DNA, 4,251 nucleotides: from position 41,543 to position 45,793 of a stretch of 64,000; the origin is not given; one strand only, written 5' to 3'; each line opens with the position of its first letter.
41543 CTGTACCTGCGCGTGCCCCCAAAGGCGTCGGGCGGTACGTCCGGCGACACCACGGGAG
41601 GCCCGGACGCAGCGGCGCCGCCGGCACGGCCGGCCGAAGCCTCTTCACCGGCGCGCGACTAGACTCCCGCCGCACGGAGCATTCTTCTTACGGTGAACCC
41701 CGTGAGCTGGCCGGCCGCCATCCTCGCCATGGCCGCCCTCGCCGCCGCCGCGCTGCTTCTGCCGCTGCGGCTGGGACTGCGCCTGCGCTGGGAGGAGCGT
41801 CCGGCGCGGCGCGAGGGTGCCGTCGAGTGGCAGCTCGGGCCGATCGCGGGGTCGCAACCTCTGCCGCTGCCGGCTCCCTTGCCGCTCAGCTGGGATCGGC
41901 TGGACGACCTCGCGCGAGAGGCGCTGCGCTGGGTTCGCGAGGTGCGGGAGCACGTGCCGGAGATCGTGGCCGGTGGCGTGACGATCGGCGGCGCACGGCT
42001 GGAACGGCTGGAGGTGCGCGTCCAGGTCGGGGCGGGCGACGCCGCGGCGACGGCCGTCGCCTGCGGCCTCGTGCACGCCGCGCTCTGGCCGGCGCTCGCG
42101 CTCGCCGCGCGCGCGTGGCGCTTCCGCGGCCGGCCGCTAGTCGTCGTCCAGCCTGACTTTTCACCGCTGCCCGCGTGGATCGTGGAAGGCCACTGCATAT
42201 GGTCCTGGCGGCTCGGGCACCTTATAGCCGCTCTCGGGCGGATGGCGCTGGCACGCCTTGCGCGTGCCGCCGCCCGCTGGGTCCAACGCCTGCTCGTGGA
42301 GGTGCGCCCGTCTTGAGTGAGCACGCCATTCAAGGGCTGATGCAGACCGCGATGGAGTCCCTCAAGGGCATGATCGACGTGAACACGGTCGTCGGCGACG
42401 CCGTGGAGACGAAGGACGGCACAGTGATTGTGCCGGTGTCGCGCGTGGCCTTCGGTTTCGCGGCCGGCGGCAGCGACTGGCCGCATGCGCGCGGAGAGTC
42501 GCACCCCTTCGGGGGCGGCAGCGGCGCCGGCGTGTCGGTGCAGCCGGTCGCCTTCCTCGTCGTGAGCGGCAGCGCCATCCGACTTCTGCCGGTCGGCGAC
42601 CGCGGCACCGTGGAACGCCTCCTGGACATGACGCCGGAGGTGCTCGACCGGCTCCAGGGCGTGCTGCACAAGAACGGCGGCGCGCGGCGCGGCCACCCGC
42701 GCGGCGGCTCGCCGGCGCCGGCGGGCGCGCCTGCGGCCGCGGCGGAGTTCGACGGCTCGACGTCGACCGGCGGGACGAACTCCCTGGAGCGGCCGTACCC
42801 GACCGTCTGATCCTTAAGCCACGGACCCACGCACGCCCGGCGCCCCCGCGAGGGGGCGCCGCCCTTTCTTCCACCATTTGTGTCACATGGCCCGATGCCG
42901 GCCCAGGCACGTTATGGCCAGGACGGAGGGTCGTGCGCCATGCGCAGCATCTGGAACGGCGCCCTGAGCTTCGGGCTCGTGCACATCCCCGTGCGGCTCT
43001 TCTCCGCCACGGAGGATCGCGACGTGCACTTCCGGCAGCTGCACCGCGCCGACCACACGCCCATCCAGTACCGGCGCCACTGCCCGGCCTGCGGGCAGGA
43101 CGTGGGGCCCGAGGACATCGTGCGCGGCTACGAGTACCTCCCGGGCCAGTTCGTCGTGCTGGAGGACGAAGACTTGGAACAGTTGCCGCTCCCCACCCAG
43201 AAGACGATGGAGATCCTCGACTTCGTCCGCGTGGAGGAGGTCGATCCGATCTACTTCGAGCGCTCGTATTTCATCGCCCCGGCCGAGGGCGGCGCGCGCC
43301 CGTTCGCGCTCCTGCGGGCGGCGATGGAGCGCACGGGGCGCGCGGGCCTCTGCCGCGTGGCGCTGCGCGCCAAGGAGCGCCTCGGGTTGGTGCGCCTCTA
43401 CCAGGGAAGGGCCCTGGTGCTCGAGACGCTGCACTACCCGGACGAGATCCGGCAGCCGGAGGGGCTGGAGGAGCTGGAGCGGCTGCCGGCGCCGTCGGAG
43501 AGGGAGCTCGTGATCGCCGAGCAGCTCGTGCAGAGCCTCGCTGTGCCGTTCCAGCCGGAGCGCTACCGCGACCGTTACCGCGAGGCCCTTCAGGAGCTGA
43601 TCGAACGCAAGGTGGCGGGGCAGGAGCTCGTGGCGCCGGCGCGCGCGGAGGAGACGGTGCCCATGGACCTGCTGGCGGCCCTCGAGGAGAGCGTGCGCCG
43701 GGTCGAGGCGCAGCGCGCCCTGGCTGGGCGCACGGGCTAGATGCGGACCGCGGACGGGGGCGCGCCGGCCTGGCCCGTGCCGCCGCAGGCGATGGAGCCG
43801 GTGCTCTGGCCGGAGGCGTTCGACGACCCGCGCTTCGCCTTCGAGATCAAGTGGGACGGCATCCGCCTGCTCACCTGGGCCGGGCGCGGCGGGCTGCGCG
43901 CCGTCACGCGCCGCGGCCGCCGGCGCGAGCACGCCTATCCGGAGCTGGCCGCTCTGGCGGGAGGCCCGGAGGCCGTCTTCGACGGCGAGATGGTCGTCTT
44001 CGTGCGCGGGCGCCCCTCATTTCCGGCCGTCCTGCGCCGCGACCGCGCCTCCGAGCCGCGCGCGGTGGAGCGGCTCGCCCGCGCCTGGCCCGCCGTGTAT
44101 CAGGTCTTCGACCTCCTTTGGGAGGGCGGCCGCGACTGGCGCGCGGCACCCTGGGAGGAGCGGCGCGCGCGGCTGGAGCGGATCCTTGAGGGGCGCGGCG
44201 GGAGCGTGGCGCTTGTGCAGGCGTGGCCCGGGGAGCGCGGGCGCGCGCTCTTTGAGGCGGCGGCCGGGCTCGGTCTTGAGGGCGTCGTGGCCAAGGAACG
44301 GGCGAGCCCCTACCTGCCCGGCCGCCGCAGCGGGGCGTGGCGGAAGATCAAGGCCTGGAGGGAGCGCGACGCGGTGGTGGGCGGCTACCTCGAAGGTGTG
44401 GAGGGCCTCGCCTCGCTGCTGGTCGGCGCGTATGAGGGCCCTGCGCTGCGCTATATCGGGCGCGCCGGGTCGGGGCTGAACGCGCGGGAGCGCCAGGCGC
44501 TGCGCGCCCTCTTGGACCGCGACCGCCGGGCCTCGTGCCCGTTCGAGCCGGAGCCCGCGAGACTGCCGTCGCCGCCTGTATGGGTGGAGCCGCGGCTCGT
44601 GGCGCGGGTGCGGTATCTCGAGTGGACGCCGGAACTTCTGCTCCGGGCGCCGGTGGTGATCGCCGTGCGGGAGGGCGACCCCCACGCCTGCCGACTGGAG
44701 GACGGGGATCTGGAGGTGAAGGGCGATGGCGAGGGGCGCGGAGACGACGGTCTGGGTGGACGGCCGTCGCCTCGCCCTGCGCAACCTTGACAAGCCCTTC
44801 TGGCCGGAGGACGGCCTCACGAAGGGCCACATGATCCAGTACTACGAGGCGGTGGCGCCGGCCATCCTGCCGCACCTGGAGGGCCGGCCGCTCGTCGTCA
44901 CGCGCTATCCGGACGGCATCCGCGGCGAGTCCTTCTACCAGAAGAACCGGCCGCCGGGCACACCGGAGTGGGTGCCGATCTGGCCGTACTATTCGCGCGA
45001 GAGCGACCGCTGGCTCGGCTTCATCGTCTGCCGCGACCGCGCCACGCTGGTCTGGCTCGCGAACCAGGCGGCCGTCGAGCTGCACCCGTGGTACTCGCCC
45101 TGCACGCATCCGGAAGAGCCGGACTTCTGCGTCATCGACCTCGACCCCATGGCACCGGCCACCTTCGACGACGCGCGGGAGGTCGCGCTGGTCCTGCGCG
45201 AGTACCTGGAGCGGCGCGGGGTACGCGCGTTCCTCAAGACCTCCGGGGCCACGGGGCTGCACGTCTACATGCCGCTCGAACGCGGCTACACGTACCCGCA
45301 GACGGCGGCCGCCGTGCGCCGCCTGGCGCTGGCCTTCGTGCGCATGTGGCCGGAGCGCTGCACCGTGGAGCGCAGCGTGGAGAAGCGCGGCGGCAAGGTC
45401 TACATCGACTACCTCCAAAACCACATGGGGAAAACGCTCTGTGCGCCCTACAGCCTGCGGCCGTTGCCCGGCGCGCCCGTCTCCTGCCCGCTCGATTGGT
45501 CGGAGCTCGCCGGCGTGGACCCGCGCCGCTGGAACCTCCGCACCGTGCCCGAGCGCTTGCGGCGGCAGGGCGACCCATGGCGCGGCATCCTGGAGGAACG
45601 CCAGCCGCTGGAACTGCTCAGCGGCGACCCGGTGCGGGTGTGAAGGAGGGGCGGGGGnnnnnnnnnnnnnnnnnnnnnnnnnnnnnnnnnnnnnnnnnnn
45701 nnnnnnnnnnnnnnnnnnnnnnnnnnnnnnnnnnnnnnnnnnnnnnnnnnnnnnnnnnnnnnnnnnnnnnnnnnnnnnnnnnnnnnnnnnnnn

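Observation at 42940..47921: Tightly coupled Ku - LigD(ligase) - LigD(polymerase) - SNF2 helicase - DeoC module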

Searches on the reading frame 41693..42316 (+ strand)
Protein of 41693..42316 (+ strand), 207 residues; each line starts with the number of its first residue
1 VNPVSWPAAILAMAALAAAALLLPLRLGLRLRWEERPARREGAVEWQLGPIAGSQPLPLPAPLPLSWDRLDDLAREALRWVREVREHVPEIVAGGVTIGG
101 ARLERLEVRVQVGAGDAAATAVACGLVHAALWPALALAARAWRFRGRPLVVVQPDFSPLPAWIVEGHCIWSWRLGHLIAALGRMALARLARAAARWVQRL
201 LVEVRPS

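Call 43: search_protein_families(library=pfam, proteins=[window:41693-42316:+], max_evalue=0.01)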
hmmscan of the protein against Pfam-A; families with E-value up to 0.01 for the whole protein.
window:41693-42316:+ (207 aa): 1 family
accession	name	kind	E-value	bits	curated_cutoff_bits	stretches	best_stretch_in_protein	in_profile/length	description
PF11167.13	DUF2953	-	3e-06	27.7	22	1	110-156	1-46/53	Protein of unknown function (DUF2953)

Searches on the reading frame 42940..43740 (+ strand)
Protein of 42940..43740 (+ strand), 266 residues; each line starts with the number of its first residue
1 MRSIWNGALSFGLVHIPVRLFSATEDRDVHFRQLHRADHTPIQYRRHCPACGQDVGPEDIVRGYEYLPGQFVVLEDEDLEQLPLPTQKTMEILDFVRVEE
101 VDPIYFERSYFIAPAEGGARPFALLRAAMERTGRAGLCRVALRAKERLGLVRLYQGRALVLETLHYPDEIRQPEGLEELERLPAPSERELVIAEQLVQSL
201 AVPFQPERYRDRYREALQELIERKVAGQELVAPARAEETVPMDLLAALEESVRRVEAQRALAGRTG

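Call 6: search_protein_families(library=pfam, proteins=[window:42940-43740:+])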
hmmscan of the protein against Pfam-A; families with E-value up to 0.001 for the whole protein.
window:42940-43740:+ (266 aa): 1 family
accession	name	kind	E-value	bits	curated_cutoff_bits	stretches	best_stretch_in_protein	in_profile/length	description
PF02735.22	Ku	-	2.6e-53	181.2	25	1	10-190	1-188/190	Ku70/Ku80 beta-barrel domain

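Call 8: search_protein_families(library=ncbifam, proteins=[window:42940-43740:+])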
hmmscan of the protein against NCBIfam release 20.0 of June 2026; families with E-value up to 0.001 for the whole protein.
window:42940-43740:+ (266 aa): 1 family
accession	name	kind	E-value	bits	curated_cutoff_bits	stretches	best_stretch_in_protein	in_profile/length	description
TIGR02772.2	Ku_bact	equivalog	1.1e-90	303.6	150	1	2-252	1-259/259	non-homologous end joining protein Ku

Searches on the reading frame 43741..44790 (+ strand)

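Call 6: search_protein_families(library=pfam, proteins=[window:43741-44790:+])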
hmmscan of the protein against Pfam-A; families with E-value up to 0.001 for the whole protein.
window:43741-44790:+ (349 aa): 2 families
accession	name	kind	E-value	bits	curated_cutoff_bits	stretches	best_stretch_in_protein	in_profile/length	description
PF01068.26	DNA_ligase_A_M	-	1e-22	81.3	26.2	1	27-204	17-204/204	ATP dependent DNA ligase domain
PF04679.21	DNA_ligase_A_C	-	3.5e-20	72.6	27.5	1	222-311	4-92/94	ATP dependent DNA ligase C terminal region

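Call 8: search_protein_families(library=ncbifam, proteins=[window:43741-44790:+])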
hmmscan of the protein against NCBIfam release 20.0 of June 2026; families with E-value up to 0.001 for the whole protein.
window:43741-44790:+ (349 aa): 13 families
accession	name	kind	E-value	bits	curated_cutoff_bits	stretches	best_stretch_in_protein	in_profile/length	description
TIGR02779.1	NHEJ_ligase_lig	equivalog_domain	7.9e-66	222.3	227.75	1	24-313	8-296/302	non-homologous end-joining DNA ligase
NF007210.0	PRK09632.1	equivalog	6.4e-56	190.1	989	1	26-310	490-769/781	ATP-dependent DNA ligase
TIGR02776.1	NHEJ_ligase_prk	equivalog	2.2e-49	168.8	373.2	1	32-317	7-292/587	DNA ligase D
NF004628.0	PRK05972.1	subfamily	7.2e-47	160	895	1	28-314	257-541/870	ATP-dependent DNA ligase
NF006078.0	PRK08224.1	equivalog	6.4e-34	117.4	296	1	23-263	17-259/350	ATP-dependent DNA ligase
NF005796.0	PRK07636.1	subfamily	8.2e-31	107.2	337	1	22-218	10-199/275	ATP-dependent DNA ligase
NF006701.0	PRK09247.1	equivalog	1.7e-24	86.7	543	1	30-205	225-407/540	ATP-dependent DNA ligase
TIGR04120.1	DNA_lig_bact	equivalog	4.9e-24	85.2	400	1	26-205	217-398/526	cisplatin damage response ATP-dependent DNA ligase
NF007211.0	PRK09633.1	equivalog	1.7e-20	73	774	1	18-261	4-261/610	DNA ligase D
NF002868.0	PRK03180.1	equivalog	1e-18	67.3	641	1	31-213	205-389/509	ATP-dependent DNA ligase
TIGR00574.1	dnl1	superfamily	2.9e-16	59.3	217.8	1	31-255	191-438/527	ATP-dependent DNA ligase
NF041331.1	LigA_Halo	equivalog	1.1e-14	53.8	830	1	32-261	249-488/552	ATP-dependent DNA ligase LigA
NF006592.0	PRK09125.1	equivalog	9.4e-07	28.1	200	1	35-252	49-249/283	DNA ligase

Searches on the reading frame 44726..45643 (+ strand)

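Call 6: search_protein_families(library=pfam, proteins=[window:44726-45643:+])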
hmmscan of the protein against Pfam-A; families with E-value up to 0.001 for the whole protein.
window:44726-45643:+ (305 aa): 2 families
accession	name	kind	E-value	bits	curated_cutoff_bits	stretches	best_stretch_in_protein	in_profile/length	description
PF21686.3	LigD_Prim-Pol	-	1.6e-90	303.6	27.4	1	32-285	1-254/254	LigD, primase-polymerase domain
PF01896.25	DNA_primase_S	-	0.00021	22.1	26.8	0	144-258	18-163/163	DNA primase small subunit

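Call 8: search_protein_families(library=ncbifam, proteins=[window:44726-45643:+])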
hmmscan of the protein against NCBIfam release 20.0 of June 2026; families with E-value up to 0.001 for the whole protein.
window:44726-45643:+ (305 aa): 5 families
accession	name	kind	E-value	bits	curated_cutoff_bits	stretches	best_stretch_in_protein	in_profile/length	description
TIGR02776.1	NHEJ_ligase_prk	equivalog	8.1e-80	269.3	373.2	1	15-288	316-585/587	DNA ligase D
TIGR02778.1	ligD_pol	equivalog_domain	4.6e-74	249.2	214.7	1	17-262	2-244/245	non-homologous end-joining DNA ligase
NF007211.0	PRK09633.1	equivalog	7.7e-68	229.3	774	1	16-293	323-595/610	DNA ligase D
NF004628.0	PRK05972.1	subfamily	1.7e-67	228.3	895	1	15-296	581-859/870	ATP-dependent DNA ligase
NF007210.0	PRK09632.1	equivalog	3.6e-60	204.1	989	1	5-288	4-291/781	ATP-dependent DNA ligase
